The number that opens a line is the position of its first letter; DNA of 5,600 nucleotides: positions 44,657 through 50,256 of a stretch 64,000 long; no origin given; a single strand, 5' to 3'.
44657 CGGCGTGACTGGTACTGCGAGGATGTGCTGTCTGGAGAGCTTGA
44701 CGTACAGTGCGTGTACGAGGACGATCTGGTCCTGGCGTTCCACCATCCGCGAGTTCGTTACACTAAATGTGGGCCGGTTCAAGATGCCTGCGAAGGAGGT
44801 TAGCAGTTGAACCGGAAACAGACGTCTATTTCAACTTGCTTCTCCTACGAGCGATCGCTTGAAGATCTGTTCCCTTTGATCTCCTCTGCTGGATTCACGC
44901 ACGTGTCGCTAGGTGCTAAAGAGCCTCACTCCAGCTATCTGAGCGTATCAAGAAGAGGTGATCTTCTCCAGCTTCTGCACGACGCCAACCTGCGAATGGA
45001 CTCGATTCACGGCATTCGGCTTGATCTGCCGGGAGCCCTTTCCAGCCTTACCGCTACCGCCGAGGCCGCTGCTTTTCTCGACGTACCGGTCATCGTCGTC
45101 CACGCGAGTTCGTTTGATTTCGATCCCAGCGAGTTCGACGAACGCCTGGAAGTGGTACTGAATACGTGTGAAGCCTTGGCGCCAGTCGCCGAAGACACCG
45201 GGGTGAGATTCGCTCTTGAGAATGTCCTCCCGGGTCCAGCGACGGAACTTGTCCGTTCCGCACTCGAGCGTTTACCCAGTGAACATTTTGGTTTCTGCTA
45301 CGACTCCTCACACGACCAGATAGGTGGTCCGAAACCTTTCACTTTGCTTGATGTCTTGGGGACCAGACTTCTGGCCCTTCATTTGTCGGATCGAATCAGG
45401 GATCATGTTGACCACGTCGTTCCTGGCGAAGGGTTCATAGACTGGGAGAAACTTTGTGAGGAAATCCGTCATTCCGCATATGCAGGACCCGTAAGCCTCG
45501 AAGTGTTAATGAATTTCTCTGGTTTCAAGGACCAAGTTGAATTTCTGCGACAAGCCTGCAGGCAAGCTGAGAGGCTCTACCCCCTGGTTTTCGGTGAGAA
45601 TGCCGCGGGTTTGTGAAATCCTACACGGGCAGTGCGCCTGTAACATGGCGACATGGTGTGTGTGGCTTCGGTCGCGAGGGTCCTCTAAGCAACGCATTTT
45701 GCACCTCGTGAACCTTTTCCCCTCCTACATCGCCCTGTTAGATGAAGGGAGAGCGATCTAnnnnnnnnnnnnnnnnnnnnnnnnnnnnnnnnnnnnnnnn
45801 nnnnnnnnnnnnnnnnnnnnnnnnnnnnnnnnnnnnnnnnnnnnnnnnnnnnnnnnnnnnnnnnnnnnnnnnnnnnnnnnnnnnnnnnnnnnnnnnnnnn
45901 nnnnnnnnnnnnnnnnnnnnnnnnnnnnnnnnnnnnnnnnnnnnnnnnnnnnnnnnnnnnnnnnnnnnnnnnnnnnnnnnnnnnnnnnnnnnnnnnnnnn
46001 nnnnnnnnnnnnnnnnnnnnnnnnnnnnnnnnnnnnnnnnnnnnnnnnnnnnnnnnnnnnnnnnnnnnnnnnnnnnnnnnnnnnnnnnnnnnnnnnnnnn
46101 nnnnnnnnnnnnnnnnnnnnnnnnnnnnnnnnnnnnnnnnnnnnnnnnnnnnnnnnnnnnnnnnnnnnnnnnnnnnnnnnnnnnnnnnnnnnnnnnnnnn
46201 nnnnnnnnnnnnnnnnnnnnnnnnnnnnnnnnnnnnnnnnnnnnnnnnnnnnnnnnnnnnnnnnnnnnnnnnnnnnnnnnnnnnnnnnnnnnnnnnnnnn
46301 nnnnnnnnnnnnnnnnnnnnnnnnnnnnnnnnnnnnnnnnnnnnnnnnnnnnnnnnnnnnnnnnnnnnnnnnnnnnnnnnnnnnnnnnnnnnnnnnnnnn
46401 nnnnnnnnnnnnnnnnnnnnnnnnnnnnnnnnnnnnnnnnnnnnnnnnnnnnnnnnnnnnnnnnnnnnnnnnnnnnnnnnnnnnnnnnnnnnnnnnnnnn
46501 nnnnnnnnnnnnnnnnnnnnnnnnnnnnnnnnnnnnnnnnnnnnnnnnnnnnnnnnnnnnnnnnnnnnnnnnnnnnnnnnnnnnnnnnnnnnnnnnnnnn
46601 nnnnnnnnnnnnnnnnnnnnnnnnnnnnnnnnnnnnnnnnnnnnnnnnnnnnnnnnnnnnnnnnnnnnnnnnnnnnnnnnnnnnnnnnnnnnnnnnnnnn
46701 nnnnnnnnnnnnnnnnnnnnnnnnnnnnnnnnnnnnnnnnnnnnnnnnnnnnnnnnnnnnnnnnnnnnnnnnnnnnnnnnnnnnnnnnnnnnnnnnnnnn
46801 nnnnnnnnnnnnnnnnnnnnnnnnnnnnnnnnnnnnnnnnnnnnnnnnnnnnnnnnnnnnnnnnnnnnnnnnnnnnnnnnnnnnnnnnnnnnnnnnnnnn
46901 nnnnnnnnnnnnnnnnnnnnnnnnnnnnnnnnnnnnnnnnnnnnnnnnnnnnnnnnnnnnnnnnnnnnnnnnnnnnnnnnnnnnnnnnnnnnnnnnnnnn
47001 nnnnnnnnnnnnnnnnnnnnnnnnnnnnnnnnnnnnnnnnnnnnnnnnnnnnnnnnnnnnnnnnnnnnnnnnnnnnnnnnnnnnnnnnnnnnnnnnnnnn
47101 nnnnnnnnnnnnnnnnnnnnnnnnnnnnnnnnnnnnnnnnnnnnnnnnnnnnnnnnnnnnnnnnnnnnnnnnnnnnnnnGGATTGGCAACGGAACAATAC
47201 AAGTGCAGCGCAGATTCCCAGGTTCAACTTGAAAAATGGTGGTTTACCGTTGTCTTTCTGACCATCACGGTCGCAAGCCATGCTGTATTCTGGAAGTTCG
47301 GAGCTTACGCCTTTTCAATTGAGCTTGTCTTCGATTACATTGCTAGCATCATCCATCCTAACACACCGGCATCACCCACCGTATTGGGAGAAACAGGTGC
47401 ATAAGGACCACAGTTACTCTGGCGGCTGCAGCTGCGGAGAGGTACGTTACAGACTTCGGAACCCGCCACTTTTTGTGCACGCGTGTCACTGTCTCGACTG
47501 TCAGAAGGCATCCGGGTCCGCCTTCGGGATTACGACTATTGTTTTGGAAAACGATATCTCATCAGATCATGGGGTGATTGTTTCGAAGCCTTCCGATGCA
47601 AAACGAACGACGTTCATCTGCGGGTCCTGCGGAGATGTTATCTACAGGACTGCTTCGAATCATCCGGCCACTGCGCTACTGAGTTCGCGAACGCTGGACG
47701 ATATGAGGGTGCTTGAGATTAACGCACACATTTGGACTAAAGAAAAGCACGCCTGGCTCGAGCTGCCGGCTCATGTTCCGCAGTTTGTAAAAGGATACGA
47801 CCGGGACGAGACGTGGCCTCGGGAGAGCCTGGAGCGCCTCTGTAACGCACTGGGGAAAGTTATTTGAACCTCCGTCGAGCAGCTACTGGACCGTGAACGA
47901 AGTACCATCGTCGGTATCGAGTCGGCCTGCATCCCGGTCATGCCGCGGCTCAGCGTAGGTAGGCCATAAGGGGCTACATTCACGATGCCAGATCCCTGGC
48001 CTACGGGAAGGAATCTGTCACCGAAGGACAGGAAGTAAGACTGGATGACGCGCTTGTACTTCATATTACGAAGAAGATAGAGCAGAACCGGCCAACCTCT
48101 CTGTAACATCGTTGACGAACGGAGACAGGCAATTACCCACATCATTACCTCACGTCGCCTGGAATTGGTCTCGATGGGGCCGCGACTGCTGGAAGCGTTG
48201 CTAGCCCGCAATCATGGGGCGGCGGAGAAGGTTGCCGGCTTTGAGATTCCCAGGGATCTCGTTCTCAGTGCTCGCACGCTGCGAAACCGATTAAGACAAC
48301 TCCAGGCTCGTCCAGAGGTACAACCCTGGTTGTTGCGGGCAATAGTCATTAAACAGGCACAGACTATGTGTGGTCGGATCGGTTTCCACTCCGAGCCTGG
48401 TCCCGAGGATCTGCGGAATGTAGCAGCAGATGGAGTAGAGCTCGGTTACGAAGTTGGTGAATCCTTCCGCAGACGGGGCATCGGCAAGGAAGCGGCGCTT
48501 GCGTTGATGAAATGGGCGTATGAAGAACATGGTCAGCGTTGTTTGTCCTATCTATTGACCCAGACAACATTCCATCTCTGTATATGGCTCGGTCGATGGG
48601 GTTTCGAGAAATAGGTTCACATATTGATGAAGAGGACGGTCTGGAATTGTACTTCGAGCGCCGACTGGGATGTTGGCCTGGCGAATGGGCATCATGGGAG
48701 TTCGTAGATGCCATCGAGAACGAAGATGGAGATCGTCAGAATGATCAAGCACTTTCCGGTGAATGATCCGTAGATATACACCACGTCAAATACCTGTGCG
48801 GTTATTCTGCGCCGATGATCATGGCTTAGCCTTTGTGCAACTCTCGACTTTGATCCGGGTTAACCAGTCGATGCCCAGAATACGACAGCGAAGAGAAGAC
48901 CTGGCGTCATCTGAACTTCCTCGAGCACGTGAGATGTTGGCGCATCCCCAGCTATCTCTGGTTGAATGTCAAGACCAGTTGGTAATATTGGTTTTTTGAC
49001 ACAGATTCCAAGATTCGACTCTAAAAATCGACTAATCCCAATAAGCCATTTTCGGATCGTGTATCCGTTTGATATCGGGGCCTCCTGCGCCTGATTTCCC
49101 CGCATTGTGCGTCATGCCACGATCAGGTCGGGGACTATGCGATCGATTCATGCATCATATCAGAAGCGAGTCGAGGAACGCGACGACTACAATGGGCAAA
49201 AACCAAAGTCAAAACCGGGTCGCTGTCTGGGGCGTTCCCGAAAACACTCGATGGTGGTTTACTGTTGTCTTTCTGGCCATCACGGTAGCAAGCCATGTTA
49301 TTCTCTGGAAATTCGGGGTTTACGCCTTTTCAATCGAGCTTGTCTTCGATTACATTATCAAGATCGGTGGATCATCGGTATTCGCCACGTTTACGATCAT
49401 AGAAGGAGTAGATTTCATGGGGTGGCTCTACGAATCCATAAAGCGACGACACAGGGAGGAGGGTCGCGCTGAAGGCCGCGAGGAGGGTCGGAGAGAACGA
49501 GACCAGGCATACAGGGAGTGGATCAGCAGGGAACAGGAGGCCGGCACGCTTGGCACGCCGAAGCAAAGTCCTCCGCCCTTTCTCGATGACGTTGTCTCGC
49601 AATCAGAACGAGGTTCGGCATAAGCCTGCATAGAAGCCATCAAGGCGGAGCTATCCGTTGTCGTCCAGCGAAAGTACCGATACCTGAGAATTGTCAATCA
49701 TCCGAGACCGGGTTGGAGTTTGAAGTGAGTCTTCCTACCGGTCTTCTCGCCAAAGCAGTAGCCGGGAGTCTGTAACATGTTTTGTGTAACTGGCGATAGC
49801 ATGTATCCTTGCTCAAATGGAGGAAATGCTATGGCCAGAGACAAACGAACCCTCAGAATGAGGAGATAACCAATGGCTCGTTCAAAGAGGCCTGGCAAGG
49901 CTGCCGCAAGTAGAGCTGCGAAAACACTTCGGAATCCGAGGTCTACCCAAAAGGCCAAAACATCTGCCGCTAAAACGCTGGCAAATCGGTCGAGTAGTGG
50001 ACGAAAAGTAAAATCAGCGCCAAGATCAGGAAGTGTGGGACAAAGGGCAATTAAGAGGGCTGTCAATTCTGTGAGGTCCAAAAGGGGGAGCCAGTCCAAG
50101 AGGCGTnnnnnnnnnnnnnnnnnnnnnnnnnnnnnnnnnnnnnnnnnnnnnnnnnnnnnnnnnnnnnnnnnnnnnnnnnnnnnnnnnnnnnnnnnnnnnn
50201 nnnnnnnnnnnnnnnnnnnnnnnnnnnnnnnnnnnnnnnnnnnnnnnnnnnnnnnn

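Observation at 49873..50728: Very low-GC islet: histone H1-like basic protein gene followed by a frameshifted TIR-like ORF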

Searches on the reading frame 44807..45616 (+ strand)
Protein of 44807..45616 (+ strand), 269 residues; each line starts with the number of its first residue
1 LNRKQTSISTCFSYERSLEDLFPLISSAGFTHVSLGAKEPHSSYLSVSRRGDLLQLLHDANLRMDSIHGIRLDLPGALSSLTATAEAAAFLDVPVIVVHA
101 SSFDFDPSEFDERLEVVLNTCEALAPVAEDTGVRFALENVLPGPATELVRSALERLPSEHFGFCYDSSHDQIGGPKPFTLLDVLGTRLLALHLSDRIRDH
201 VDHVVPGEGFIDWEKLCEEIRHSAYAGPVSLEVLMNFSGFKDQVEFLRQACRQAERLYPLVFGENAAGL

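Call 49: search_protein_families(library=pfam, max_evalue=0.001, proteins=[window:44807-45616:+])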
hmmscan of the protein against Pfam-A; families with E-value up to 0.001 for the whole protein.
window:44807-45616:+ (269 aa): 1 family
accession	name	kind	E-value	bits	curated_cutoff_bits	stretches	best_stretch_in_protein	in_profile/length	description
PF01261.30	AP_endonuc_2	-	6.2e-26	92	31.1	1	24-249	3-248/249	Xylose isomerase-like TIM barrel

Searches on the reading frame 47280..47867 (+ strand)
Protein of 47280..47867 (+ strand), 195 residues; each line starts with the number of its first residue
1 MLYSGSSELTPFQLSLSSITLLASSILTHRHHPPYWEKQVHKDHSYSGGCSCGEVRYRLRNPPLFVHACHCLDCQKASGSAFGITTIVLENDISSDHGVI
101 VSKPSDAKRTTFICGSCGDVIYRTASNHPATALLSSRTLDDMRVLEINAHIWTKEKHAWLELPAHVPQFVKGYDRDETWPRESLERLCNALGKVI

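Call 5: search_protein_families(library=pfam, max_evalue=1, proteins=[window:47280-47867:+])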
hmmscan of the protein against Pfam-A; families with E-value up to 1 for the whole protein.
window:47280-47867:+ (195 aa): 4 families
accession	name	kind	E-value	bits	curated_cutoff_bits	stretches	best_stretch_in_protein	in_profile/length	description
PF04828.22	GFA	-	1.6e-21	76.9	24.3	1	46-154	2-114/115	Glutathione-dependent formaldehyde-activating enzyme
PF08271.17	Zn_Ribbon_TF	-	0.036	14.1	29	1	106-121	14-29/43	TFIIB zinc-binding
PF19648.5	DUF6151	-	0.083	13.2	27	1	49-92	8-52/188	Family of unknown function (DUF6151)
PF07959.18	Fucose_pyrophosphorylase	-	0.14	11.5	34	1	80-124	92-134/418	Fucose pyrophosphorylase domain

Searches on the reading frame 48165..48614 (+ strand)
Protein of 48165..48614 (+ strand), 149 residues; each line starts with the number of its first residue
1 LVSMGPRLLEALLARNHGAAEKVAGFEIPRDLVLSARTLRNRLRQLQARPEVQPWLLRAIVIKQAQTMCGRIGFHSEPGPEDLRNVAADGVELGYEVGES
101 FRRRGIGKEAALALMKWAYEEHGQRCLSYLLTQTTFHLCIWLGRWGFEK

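Call 5: search_protein_families(library=pfam, max_evalue=1, proteins=[window:48165-48614:+])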
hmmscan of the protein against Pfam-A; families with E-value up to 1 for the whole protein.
window:48165-48614:+ (149 aa): 2 families
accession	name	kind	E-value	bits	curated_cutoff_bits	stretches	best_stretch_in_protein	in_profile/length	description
PF13302.13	Acetyltransf_3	-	2.2e-09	38.6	25.4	1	29-124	31-114/138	Acetyltransferase (GNAT) domain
PF00583.31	Acetyltransf_1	-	1.4e-06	29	20.7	1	58-133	34-101/116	Acetyltransferase (GNAT) family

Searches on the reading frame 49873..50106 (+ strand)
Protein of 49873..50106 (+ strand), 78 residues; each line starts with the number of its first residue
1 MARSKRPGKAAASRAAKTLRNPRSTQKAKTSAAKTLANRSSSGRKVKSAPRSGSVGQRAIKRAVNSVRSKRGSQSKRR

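Call 5: search_protein_families(library=pfam, max_evalue=1, proteins=[window:49873-50106:+])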
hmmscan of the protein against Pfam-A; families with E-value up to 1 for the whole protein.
seq(78 aa): 1 family
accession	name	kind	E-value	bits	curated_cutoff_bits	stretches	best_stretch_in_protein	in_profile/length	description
PF10346.14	Con-6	-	0.1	12.9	25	1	18-37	12-31/34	Conidiation protein 6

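Call 6: search_protein_families(library=padloc, max_evalue=1, proteins=[window:49873-50106:+])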
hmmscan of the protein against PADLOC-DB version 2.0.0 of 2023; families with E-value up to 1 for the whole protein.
seq(78 aa): 0 families

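Call 7: search_protein_families(library=ncbifam, max_evalue=1, proteins=[window:49873-50106:+])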
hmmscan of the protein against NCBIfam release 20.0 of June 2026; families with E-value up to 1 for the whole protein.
seq(78 aa): 0 families

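Call 67: search_protein_representatives(alignment_id=A7)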
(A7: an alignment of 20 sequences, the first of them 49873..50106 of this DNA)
Query: 20 sequences, 57 profile positions. Proteins with E-value up to 0.001 (for the whole library): 149; up to 1e-10: 11; up to 1e-30: 0. The best 149 are listed.
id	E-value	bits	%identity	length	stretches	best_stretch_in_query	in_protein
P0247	1.5e-17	79.8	-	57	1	1-55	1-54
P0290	2.8e-16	75.7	-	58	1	1-56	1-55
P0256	2.8e-14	69.3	-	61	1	1-55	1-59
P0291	6.1e-14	68.2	-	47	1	1-46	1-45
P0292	3.6e-13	65.8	-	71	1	1-41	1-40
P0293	1.2e-12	64.1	-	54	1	1-50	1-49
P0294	2.2e-12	63.3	-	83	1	2-48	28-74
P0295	2.2e-12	63.2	-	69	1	1-44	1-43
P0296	6.8e-12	61.7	-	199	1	1-40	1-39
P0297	9.7e-12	61.2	-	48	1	1-48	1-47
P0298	3.8e-11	59.3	-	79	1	1-49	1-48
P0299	1.2e-10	57.6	-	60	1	1-53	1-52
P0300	1.5e-10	57.4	-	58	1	1-55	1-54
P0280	1.7e-10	57.2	-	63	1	1-56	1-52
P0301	4.3e-10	55.9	-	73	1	2-38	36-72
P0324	1.3e-07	48.0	-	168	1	2-39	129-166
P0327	1.9e-07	47.4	-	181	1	1-43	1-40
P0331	3.0e-07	46.8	-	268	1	1-47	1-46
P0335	6.8e-07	45.6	-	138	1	1-53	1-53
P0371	4.4e-05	39.8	-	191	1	3-33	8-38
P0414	3.7e-04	36.9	-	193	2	4-40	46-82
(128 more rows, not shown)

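Call 69: search_protein_families(library=pfam, alignment_id=A8, max_evalue=0.01)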
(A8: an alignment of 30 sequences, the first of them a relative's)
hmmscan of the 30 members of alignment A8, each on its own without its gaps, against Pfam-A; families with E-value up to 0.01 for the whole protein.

A. member 1, P0296 (199 aa): 12 families
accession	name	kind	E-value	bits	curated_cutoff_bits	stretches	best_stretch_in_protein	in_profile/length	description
PF00515.34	TPR_1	-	3.4e-15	55.6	27.8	1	145-177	1-33/34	Tetratricopeptide repeat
PF13414.12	TPR_11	-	6.1e-14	51.9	26.8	2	111-159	1-42/42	TPR repeat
PF13431.12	TPR_17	-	5.7e-13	48.5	24.4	2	135-161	3-29/34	Tetratricopeptide repeat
PF07719.23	TPR_2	-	7.4e-11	41.7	27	1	145-177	1-33/34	Tetratricopeptide repeat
PF13424.12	TPR_12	-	1.7e-09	38.2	30.1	1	105-175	4-75/77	Tetratricopeptide repeat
PF13181.12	TPR_8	-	1.7e-09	37.5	25.7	1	145-177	1-33/34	Tetratricopeptide repeat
PF13432.12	TPR_16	-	3.9e-06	27.6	32.7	0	136-177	22-63/65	Tetratricopeptide repeat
PF14559.12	TPR_19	-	0.00026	21.7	25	0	125-160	5-40/68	Tetratricopeptide repeat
PF13371.12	TPR_9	-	0.0023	18.4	35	1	125-185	9-69/73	Tetratricopeptide repeat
PF13428.12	TPR_14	-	0.0028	18.6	23.5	0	114-152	4-42/44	Tetratricopeptide repeat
PF13176.12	TPR_7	-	0.0057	17.1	27.9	0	152-176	6-32/36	Tetratricopeptide repeat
PF14561.12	TPR_20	-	0.0095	16.7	25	0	135-177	12-54/90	Tetratricopeptide repeat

B. families by the number of members that match (of 30 scanned): 37 families (the first 25 are shown)
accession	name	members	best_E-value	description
PF08937.16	ThsB_TIR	2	3.1e-24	Thoeris protein ThsB, TIR-like domain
PF13676.11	TIR_2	2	1.3e-07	TIR domain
PF01582.25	TIR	2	0.0029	TIR domain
PF00515.34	TPR_1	1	3.4e-15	Tetratricopeptide repeat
PF00843.22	Arena_nucleocap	1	3.4e-15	Arenavirus nucleocapsid N-terminal domain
PF13414.12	TPR_11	1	6.1e-14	TPR repeat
PF09954.14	DUF2188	1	4.3e-13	Uncharacterized protein conserved in bacteria (DUF2188)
PF13431.12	TPR_17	1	5.7e-13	Tetratricopeptide repeat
PF06517.16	Orthopox_A43R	1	4.9e-12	Orthopoxvirus A43R protein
PF07719.23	TPR_2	1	7.4e-11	Tetratricopeptide repeat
PF05896.17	NQRA_N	1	2.8e-10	NqrA N-terminal barrel-sandwich hybrid domain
PF13424.12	TPR_12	1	1.7e-09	Tetratricopeptide repeat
PF13181.12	TPR_8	1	1.7e-09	Tetratricopeptide repeat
PF21247.3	Fic-like_C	1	7.4e-07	Filamentation induced by cAMP protein Fic-like, C-terminal domain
PF03551.20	PadR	1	2e-06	Transcriptional regulator PadR-like family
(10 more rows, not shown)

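Call 93: search_protein_families(library=pfam, alignment_id=A6, max_evalue=10)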
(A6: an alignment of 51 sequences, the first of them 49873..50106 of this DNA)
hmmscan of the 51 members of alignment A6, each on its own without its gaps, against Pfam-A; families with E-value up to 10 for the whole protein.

A. member 1, window:49873-50106:+ (78 aa): 1 family
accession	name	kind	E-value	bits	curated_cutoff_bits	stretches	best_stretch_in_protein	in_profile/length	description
PF10346.14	Con-6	-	0.1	12.9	25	1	18-37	12-31/34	Conidiation protein 6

B. families by the number of members that match (of 51 scanned): 13 families
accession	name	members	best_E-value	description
PF12388.14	Peptidase_M57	3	0.043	Dual-action HEIGH metallo-peptidase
PF14069.11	SpoVIF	2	0.065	Stage VI sporulation protein F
PF07800.18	DUF1644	2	0.11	Protein of unknown function (DUF1644)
PF00125.30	Histone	2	0.14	Core histone H2A/H2B/H3/H4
PF03210.18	Paramyx_P_V_C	1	0.011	Paramyxovirus P/V phosphoprotein C-terminal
PF17540.7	DUF5457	1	0.06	Family of unknown function (DUF5457)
PF02637.23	GatB_Yqey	1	0.068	GatB domain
PF10897.14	DUF2713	1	0.099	Protein of unknown function (DUF2713)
PF10346.14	Con-6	1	0.1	Conidiation protein 6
PF12732.12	YtxH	1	0.1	YtxH-like protein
PF00356.27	LacI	1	0.11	Bacterial regulatory proteins, lacI family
PF12244.13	DUF3606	1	0.13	Protein of unknown function (DUF3606)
PF08766.16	DEK_C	1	0.19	DEK C terminal domain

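Call 101: find_encoding_contigs(protein=P0331, flank=4000, max_places=2)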
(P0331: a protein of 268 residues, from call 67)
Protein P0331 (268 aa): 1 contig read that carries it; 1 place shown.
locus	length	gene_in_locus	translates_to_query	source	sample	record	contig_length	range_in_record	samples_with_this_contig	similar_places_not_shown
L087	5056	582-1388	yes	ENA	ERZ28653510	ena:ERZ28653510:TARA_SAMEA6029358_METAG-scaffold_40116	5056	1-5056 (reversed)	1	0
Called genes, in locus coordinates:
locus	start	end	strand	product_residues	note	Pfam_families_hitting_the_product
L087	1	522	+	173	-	?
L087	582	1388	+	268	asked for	PF13676:TIR_2 (weak), PF08937:ThsB_TIR, PF21247:Fic-like_C (weak), PF03551:PadR (weak)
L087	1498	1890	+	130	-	-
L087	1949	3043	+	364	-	PF13304:AAA_21, PF13175:AAA_15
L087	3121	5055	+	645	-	?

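Call 102: find_encoding_contigs(protein=P0324, flank=4000, max_places=2)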
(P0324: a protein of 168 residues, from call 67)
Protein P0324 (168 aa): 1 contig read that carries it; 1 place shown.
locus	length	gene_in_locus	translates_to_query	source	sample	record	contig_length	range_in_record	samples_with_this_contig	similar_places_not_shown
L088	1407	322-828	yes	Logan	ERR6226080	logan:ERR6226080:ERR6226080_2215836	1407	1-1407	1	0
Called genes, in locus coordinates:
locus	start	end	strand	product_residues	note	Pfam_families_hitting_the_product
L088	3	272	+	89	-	?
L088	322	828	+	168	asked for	-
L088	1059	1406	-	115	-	?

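Call 103: find_encoding_contigs(protein=P0371, flank=3000, max_places=2)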
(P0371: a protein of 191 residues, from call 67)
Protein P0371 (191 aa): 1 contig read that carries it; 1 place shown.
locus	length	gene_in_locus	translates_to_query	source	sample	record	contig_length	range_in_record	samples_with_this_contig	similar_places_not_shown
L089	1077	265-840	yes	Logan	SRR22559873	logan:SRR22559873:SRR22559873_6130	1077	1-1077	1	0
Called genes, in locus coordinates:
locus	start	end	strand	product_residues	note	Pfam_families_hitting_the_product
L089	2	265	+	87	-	?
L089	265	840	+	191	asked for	-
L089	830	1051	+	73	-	-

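Call 104: find_encoding_contigs(protein=P0414, flank=3000, max_places=2)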
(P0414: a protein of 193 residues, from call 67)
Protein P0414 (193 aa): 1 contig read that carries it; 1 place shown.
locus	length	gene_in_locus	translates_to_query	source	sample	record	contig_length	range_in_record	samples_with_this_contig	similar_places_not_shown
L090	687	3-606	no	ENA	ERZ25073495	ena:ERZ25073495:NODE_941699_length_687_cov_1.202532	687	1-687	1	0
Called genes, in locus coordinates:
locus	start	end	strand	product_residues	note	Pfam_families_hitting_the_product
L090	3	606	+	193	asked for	?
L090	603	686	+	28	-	?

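Call 105: find_encoding_contigs(protein=P0335, flank=3000, max_places=2)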
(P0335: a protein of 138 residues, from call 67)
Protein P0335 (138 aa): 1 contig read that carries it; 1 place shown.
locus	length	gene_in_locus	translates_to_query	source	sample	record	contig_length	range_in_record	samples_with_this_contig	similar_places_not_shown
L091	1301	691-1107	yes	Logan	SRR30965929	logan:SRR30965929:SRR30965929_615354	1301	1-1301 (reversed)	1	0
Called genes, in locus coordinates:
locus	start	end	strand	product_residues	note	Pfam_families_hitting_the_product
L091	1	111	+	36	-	?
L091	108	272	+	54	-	-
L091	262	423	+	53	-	-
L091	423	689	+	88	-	PF04193:PQ-loop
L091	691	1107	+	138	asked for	-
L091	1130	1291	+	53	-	-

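Call 106: find_encoding_contigs(protein=P0296, flank=3000, max_places=2)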
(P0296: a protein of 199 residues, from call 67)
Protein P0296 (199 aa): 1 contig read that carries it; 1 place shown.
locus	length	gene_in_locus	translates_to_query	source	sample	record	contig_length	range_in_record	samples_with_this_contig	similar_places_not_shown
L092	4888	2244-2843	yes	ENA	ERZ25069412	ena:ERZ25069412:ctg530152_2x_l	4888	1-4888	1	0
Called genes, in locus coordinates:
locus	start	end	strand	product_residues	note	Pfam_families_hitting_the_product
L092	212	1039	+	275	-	-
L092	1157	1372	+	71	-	-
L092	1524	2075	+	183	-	-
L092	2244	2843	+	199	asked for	PF13181:TPR_8 (faint), PF13431:TPR_17 (faint), PF13432:TPR_16 (faint), PF13424:TPR_12, PF13414:TPR_11 (weak), PF00515:TPR_1, PF07719:TPR_2 (weak)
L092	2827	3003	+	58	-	PF07719:TPR_2 (faint), PF13181:TPR_8 (faint), PF13431:TPR_17 (weak), PF13414:TPR_11 (weak), PF00515:TPR_1 (weak)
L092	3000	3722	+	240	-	-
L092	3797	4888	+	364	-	?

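Call 109: find_related_loci(query=P0335, collection=viral_contigs, flank=4000)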
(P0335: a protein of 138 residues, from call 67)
Query P0335 (138 aa) in viral_contigs; peptide patterns used: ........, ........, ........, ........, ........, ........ (x = any residue, [..] = any of these).
32 stretches matched a pattern; 13 encode a relative of the query (tblastn E <= 1e-3); 13 distinct loci.
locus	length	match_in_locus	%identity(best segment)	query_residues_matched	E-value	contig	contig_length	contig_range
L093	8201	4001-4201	39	23-86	1e-8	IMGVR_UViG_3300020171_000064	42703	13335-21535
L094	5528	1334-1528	38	30-102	4e-8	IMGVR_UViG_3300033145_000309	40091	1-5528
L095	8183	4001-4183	42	30-90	1e-7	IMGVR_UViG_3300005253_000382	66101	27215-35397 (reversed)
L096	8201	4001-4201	39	27-87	1e-7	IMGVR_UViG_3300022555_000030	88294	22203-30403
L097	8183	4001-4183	42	30-90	1e-7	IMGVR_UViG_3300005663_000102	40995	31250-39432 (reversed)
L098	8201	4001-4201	39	27-87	1e-7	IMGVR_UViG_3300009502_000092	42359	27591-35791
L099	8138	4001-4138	40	33-84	4e-7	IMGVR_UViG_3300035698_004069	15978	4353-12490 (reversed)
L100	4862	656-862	35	33-98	9e-7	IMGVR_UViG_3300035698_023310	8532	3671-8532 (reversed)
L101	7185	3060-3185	49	37-85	1e-6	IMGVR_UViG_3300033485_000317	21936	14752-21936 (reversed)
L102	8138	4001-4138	44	38-85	3e-6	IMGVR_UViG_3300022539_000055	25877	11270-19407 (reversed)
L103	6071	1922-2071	42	37-84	5e-5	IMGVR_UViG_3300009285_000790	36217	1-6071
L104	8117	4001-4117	40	34-83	1e-4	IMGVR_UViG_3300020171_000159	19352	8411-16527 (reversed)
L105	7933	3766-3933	40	35-86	1e-4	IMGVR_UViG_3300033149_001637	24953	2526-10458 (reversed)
